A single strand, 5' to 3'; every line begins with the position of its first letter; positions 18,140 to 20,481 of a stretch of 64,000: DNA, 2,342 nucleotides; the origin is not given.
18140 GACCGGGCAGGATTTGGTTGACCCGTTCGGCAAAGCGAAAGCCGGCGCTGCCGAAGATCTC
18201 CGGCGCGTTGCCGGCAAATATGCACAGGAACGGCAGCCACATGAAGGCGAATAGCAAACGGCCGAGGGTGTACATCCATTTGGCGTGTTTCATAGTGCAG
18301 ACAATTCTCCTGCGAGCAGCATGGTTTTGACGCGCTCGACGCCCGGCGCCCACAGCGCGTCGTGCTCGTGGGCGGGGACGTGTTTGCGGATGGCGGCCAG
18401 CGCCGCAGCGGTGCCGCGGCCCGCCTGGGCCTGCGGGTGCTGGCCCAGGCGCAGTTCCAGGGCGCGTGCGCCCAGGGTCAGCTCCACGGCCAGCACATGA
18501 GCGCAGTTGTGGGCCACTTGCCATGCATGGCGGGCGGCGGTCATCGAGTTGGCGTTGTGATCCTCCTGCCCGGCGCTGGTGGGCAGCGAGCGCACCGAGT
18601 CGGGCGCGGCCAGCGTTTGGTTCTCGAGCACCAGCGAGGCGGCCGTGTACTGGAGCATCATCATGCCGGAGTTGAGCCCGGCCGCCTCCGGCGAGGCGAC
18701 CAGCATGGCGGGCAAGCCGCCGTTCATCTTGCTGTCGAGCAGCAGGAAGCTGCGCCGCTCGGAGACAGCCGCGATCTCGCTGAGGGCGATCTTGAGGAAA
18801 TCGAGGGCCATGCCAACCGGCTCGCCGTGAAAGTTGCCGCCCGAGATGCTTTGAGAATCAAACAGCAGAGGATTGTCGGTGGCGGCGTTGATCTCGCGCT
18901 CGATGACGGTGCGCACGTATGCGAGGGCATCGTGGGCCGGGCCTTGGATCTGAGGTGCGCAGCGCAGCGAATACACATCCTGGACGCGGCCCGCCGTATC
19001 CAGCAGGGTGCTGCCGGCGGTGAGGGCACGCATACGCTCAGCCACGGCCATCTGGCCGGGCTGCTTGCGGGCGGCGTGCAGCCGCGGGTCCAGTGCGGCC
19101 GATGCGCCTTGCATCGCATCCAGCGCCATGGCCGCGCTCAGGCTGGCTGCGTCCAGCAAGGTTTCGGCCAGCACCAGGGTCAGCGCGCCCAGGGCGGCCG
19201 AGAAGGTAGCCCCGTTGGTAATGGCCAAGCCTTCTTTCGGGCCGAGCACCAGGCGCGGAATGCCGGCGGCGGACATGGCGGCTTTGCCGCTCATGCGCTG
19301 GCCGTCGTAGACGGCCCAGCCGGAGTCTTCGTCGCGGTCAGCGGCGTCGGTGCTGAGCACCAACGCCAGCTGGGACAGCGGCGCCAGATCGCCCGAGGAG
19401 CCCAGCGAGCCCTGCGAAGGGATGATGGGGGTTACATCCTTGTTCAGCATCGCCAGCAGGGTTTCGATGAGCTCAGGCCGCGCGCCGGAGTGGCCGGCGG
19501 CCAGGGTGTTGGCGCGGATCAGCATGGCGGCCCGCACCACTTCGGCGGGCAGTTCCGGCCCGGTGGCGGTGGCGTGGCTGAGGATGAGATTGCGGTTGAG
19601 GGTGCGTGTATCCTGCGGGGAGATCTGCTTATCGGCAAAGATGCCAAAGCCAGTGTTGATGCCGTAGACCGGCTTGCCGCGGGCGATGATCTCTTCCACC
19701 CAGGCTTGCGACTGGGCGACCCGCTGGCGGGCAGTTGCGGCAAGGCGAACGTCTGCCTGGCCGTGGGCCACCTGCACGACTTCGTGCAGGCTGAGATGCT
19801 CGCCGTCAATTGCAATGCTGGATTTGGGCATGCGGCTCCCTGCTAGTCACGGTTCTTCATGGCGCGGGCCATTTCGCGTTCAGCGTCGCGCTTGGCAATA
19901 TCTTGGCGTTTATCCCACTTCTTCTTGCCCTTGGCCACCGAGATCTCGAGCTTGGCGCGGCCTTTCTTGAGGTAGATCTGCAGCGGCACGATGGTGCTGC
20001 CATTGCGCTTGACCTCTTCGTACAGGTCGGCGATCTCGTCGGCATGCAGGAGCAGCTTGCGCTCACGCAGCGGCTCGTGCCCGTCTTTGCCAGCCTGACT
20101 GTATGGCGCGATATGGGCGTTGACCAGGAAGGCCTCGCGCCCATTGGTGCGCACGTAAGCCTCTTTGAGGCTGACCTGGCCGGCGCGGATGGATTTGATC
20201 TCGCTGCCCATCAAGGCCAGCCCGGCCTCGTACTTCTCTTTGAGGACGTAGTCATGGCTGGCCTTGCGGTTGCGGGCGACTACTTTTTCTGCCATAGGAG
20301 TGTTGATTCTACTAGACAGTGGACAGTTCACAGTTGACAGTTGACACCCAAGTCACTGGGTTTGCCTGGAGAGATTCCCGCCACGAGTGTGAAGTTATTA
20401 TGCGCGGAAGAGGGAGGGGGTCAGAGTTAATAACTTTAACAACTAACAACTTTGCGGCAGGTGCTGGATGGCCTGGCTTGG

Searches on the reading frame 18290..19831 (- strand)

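Call 20: search_protein_families(library=pfam, proteins=[window:18290-19831:-], max_evalue=0.001)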
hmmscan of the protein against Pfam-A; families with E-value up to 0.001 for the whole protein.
window:18290-19831:- (513 aa): 1 family
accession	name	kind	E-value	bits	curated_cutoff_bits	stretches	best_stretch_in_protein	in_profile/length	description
PF00221.24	Lyase_aromatic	-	3.2e-169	563.9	27.3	1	13-483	1-466/466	Aromatic amino acid lyase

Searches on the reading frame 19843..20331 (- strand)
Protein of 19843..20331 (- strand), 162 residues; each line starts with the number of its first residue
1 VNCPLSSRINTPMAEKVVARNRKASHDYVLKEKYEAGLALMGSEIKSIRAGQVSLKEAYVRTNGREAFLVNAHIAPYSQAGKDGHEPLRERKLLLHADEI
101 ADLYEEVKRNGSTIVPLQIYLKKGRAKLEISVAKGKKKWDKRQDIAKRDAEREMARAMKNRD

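Call 20: search_protein_families(library=pfam, proteins=[window:19843-20331:-], max_evalue=0.001)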
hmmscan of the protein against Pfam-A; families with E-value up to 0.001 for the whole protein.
window:19843-20331:- (162 aa): 1 family
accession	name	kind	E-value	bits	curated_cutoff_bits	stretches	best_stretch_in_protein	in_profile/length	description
PF01668.23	SmpB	-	2.8e-57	193.1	27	1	18-160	1-143/143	SmpB protein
